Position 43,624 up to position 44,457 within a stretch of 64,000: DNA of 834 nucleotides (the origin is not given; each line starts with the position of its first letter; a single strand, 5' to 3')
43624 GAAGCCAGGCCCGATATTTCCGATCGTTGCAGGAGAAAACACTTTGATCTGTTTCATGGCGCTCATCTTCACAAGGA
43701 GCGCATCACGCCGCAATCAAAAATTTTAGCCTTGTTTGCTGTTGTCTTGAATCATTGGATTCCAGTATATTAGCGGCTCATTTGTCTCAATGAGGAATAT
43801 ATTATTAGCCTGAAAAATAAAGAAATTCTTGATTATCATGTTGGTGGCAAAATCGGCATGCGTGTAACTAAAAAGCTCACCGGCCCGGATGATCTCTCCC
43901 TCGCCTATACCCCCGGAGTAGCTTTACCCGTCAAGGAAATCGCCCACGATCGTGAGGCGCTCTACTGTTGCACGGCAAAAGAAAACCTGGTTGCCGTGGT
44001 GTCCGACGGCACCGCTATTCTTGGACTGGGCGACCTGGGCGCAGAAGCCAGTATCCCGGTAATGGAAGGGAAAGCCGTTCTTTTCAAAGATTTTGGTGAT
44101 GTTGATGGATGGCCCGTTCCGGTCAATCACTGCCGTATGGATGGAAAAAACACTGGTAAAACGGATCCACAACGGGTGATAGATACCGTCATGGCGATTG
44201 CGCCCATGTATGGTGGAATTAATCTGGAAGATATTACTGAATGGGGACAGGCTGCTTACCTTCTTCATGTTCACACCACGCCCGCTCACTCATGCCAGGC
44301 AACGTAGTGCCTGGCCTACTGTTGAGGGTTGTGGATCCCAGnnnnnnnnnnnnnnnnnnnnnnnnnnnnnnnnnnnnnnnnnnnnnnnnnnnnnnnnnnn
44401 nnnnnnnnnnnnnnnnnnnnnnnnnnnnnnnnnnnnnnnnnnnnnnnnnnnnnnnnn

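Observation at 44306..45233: VapBC cassette flanked by 23-bp direct repeats inserted into, and truncating, a malic enzyme gene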

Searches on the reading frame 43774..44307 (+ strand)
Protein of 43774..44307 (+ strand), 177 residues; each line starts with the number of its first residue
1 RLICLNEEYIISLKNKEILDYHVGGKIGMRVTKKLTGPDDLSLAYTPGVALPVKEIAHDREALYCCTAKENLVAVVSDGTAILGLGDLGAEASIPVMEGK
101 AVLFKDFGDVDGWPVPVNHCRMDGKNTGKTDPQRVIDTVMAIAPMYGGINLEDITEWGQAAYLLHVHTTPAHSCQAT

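Call 5: search_protein_families(library=pfam, proteins=[window:43774-44307:+], max_evalue=0.01)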
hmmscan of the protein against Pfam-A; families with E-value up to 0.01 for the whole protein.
window:43774-44307:+ (177 aa): 1 family
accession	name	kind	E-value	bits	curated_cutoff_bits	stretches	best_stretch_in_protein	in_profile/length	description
PF00390.24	malic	-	4.7e-23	82.4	23.1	1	38-156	15-171/182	Malic enzyme, N-terminal domain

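Call 7: search_protein_families(library=ncbifam, proteins=[window:43774-44307:+], max_evalue=10)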
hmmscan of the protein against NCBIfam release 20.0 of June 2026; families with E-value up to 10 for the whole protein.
window:43774-44307:+ (177 aa): 4 families
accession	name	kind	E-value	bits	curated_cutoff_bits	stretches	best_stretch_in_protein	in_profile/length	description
NF009501.0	PRK12861.1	subfamily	1.6e-33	115.7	1178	1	19-155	12-141/764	NADP-dependent malic enzyme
NF010052.0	PRK13529.1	subfamily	0.00077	18.2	326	1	48-110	125-186/564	oxaloacetate-decarboxylating malate dehydrogenase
NF010777.0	PRK14180.1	equivalog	0.026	14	544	1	115-157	229-269/282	bifunctional 5,10-methylene-tetrahydrofolate dehydrogenase/ 5,10-methylene-tetrahydrofolate cyclohydrolase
TIGR00008.1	infA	equivalog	0.032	14.2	61.15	1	6-37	17-48/69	translation initiation factor IF-1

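Call 9: find_homologous_proteins(query=window:43774-44304:+)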
Query window:43774-44304:+ (177 aa): 7998 proteins with E <= 0.001 among 8000 candidates; the best 120 are listed.
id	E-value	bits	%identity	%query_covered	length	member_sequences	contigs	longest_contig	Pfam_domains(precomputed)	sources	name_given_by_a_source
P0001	4.2e-96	338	100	84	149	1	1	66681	PF00390.25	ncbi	-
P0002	2.9e-62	228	72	82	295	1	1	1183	PF00390.25,PF03949.22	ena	-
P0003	1.7e-61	225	72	81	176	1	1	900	PF00390.25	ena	-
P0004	9.7e-61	223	71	82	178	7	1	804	PF00390.25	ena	-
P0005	2.9e-60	221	73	82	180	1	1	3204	PF00390.25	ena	-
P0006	6.8e-60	220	75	78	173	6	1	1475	PF00390.25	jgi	-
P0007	7.0e-60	220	72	80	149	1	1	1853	PF00390.25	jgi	jgi:malic enzyme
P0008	3.2e-59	218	71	80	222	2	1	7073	PF00390.25,PF03949.22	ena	-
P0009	1.0e-58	216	71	80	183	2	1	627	PF00390.25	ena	-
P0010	1.9e-58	215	69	81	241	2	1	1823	PF00390.25,PF03949.22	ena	-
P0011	2.7e-58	215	69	81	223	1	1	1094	PF00390.25,PF03949.22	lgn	-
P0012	3.5e-58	214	70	79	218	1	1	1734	PF00390.25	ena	-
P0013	4.1e-58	214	71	79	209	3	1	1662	PF00390.25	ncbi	-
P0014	4.8e-58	214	67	82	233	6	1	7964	PF00390.25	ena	-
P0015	5.7e-58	214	68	82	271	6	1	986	PF00390.25,PF03949.22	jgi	jgi:malate dehydrogenase (oxaloacetate-decarboxylating)(NADP+)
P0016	6.3e-58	213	71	79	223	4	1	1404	PF00390.25,PF03949.22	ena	-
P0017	8.1e-58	213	70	80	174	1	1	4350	PF00390.25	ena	-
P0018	5.0e-57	211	71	79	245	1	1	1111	PF00390.25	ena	-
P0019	5.1e-57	210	69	81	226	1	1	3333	PF00390.25,PF03949.22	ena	-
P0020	5.5e-57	210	71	79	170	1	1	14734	PF00390.25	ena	-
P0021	5.5e-57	210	68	81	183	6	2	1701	PF00390.25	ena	-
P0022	7.3e-57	210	71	79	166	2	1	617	PF00390.25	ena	-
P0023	9.6e-57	210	68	81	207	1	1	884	PF00390.25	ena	-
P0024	1.7e-56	209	69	80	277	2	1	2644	PF00390.25,PF03949.22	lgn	-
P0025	2.9e-56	208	70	80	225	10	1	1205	PF00390.25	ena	-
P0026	4.8e-56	207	70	78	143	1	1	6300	PF00390.25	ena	-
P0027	5.8e-56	207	69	80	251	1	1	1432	PF00390.25,PF03949.22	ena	-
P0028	8.4e-56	207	66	81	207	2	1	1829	PF00390.25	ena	-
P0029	8.6e-56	207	69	80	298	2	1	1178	PF00390.25,PF03949.22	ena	-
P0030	8.9e-56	206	68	81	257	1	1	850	PF00390.25,PF03949.22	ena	-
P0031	1.2e-55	206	73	77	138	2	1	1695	PF00390.25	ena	-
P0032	1.4e-55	206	66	81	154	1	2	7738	PF00390.25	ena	-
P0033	2.2e-55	205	69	79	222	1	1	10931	PF00390.25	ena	-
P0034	5.5e-55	204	67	81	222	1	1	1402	PF00390.25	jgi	-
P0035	8.1e-55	203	68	81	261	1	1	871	PF00390.25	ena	-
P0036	8.9e-55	203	69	79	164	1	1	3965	PF00390.25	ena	-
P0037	1.8e-54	202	68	79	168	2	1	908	PF00390.25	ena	-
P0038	1.9e-54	202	68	77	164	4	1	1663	PF00390.25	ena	-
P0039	2.9e-54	202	66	82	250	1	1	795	PF00390.25,PF03949.22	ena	-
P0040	3.1e-54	201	68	80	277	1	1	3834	PF00390.25,PF03949.22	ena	-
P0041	9.1e-54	200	65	82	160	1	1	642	PF00390.25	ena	-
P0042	1.2e-53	199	67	83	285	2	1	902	PF00390.25,PF03949.22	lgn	-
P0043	2.1e-53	199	70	76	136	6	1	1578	PF00390.25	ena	-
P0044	2.5e-53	198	66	81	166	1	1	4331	PF00390.25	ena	-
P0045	6.8e-53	197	71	76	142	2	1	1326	PF00390.25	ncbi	-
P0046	1.4e-52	196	68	77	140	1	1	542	PF00390.25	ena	-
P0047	1.7e-52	196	66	82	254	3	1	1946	PF00390.25,PF03949.22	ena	-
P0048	1.9e-51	192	63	81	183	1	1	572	PF00390.25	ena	-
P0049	3.2e-51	192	68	79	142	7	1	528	PF00390.25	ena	-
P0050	3.7e-50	188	69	74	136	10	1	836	PF00390.25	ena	-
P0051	1.3e-49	186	66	76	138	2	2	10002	PF00390.25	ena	-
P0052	4.0e-49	185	74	66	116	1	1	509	PF00390.25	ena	-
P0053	5.9e-49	184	68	73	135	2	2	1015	PF00390.25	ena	-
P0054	1.3e-48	183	61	84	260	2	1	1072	PF00390.25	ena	-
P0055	2.0e-48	183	62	82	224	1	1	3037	PF00390.25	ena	-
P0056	3.0e-48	182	63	79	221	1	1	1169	PF00390.25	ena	-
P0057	6.9e-47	178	57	81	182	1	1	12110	PF00390.25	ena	-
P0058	1.0e-46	177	75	63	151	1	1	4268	PF00390.25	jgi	jgi:malate dehydrogenase (oxaloacetate-decarboxylating)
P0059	1.5e-46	176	67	71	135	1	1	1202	PF00390.25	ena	-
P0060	1.0e-45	174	58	80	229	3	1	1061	PF00390.25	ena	-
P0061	1.8e-45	173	78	59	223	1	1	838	PF00390.25,PF12836.14,PF19700.6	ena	-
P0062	4.6e-45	172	60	77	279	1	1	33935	PF00390.25,PF03949.22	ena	-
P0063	2.3e-44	169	66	70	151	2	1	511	PF00390.25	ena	-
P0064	8.7e-44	167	66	68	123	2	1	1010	PF00390.25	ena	-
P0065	2.4e-43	166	69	66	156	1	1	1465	PF00390.25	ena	-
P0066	6.6e-43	165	64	70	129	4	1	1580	PF00390.25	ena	-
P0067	6.9e-43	164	87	50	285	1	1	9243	PF00390.25,PF03949.22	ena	-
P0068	1.0e-42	164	65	67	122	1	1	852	PF00390.25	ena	-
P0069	1.7e-42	163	56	82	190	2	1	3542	PF00390.25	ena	-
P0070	7.2e-42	161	60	81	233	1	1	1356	PF00390.25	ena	-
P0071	1.2e-41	160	70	64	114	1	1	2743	PF00390.25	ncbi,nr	ncbi:MAG: hypothetical protein QGI24_10625, partial [Kiritimatiellia bacterium]|nr:hypothetical prot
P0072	2.8e-41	159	54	82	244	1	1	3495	PF00390.25,PF03949.22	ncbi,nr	ncbi:MAG: NADP-dependent malic enzyme, partial [Kiritimatiellae bacterium]|nr:NADP-dependent malic e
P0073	5.3e-41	158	71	60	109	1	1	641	PF00390.25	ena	-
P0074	3.9e-39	152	64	65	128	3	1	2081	PF00390.25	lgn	-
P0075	5.5e-39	152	55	81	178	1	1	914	PF00390.25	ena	-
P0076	1.7e-38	150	60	69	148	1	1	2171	PF00390.25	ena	-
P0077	2.7e-38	149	69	59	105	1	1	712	PF00390.25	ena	-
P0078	1.5e-37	147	53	79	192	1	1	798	PF00390.25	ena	-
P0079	1.7e-37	147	69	59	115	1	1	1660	PF00390.25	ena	-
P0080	2.9e-37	146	59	71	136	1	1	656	PF00390.25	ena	-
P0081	1.0e-36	144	69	59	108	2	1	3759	PF00390.25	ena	-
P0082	9.3e-36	141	-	-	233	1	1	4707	PF00390.25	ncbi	ncbi:MAG: NADP-dependent malic enzyme, partial [Pseudolabrys sp.]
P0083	1.2e-35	141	55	73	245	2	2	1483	PF00390.25,PF03949.22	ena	-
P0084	2.6e-35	140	54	77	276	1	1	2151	PF00390.25,PF03949.22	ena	-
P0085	3.2e-35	139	66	60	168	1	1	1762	PF00390.25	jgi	-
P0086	3.5e-35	139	68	61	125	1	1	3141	PF00390.25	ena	-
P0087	4.1e-35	139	56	74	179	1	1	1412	PF00390.25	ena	-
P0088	4.3e-35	139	53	79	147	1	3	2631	PF00390.25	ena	-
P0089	4.5e-35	139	60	74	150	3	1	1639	PF00390.25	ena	-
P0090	4.9e-35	139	60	74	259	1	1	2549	PF00390.25,PF03949.22,PF00208.28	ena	-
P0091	9.6e-35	138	61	73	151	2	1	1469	PF00390.25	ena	-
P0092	1.6e-34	137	56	79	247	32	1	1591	PF00390.25,PF03949.22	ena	-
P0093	2.3e-34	137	56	79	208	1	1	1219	PF00390.25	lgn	-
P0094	2.5e-34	137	-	-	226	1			PF00390.25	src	-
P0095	2.5e-34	137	58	74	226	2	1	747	PF00390.25,PF03949.22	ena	-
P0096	6.0e-34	135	60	74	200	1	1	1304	PF00390.25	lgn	-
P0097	6.4e-34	135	55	73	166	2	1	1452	PF00390.25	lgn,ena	-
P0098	6.5e-34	135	53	77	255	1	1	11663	PF00390.25,PF03949.22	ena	-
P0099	8.1e-34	135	60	66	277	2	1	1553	PF00390.25,PF03949.22,PF01262.28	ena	-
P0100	8.4e-34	135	56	74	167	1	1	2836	PF00390.25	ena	-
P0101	1.2e-33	134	52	79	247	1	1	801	PF00390.25,PF03949.22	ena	-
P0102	1.4e-33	134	53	78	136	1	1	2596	PF00390.25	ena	-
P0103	1.8e-33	134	52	79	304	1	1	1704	PF00390.25,PF03949.22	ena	-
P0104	1.9e-33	134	51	80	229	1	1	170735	PF00390.25,PF03949.22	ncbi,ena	-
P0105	1.9e-33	134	53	85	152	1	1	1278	PF00390.25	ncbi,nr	ncbi:MAG TPA: malate dehydrogenase, partial [Chromatiaceae bacterium]|nr:malate dehydrogenase [Chrom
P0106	3.0e-33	133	53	79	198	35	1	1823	PF00390.25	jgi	-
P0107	3.1e-33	133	52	80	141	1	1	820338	PF00390.25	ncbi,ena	-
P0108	3.2e-33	133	51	79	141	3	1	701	PF00390.25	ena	-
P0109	3.3e-33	133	55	79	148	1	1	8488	PF00390.25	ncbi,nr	ncbi:MAG: malate dehydrogenase, partial [Armatimonadota bacterium]|nr:malate dehydrogenase [Armatimo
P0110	3.4e-33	133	54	74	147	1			PF00390.25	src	-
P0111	3.6e-33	133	54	79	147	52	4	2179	PF00390.25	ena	-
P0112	3.7e-33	133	57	77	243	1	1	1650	PF00390.25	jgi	jgi:malate dehydrogenase (oxaloacetate-decarboxylating)(NADP+)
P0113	3.9e-33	133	53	77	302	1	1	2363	PF00390.25,PF03949.22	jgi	-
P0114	4.7e-33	132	55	79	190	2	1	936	PF00390.25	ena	-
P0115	5.3e-33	132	56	74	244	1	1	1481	PF00390.25,PF03949.22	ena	-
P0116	6.5e-33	132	54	81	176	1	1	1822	PF00390.25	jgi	jgi:malate dehydrogenase (oxaloacetate-decarboxylating)(NADP+)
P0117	6.7e-33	132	55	68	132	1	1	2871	PF00390.25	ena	-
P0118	7.4e-33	132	52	79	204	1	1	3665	PF00390.25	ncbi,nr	ncbi:MAG: NAD-dependent malic enzyme, partial [Victivallales bacterium]|nr:NAD-dependent malic enzym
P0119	8.0e-33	132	51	79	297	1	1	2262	PF00390.25,PF03949.22,PF01262.28,PF00208.28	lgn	-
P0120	8.2e-33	132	54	80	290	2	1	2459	PF00390.25,PF03949.22,PF01262.28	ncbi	ncbi:MAG: malic enzyme-like NAD(P)-binding protein, partial [Nevskiales bacterium]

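Call 11: find_encoding_contigs(protein=P0001, flank=10000, max_places=3)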
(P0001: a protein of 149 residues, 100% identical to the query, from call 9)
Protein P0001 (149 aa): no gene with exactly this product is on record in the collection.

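Call 21: find_encoding_contigs(protein=P0067, flank=9000, max_places=2)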
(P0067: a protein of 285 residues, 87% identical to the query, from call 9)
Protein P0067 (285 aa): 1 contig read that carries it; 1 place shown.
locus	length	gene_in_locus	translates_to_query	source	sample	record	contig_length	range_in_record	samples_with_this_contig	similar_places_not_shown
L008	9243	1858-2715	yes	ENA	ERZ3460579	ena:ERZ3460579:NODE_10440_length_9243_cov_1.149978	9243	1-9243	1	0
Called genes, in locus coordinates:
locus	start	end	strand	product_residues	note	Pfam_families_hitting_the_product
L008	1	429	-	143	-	?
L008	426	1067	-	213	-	PF01979:Amidohydro_1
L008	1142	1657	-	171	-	PF12890:DHOase, PF01979:Amidohydro_1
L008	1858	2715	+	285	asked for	PF00390:malic, PF03949:Malic_M (weak)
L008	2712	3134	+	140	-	PF03949:Malic_M (weak)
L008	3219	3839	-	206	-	PF05690:ThiG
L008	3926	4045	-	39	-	PF05690:ThiG (weak)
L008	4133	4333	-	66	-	PF02597:ThiS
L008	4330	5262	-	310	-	PF04055:Radical_SAM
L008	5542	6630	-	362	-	-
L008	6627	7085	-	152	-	PF13229:Beta_helix (weak)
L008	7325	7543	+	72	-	-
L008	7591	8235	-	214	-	-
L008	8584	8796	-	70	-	-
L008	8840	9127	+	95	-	PF02591:Zn_ribbon_9 (weak)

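Call 22: find_encoding_contigs(protein=P0020, flank=9000, max_places=2)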
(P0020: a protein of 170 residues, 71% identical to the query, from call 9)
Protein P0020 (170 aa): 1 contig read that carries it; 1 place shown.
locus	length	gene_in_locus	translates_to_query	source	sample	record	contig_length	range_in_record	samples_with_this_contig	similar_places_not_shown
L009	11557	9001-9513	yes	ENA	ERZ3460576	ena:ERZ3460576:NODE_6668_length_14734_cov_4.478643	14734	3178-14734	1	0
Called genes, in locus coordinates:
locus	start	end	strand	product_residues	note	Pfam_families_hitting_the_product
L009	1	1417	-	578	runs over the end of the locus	PF00664:ABC_membrane, PF00005:ABC_tran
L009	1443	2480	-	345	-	PF25917:BSH_RND (weak), PF25973:BSH_CzcB (faint)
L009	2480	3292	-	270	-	-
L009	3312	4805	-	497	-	PF02321:OEP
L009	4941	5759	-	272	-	PF12146:Hydrolase_4, PF00561:Abhydrolase_1, PF12697:Abhydrolase_6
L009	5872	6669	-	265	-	PF10609:ParA, PF00142:Fer4_NifH, PF01656:CbiA, PF02374:ArsA_ATPase (weak), PF06564:CBP_BcsQ (weak), PF09140:MipZ (weak), PF13614:AAA_31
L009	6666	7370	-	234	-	-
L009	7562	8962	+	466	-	PF01743:PolyA_pol, PF12627:PolyA_pol_RNAbd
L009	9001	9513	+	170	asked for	PF00390:malic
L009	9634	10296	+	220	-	PF03949:Malic_M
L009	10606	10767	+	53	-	-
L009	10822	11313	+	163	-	-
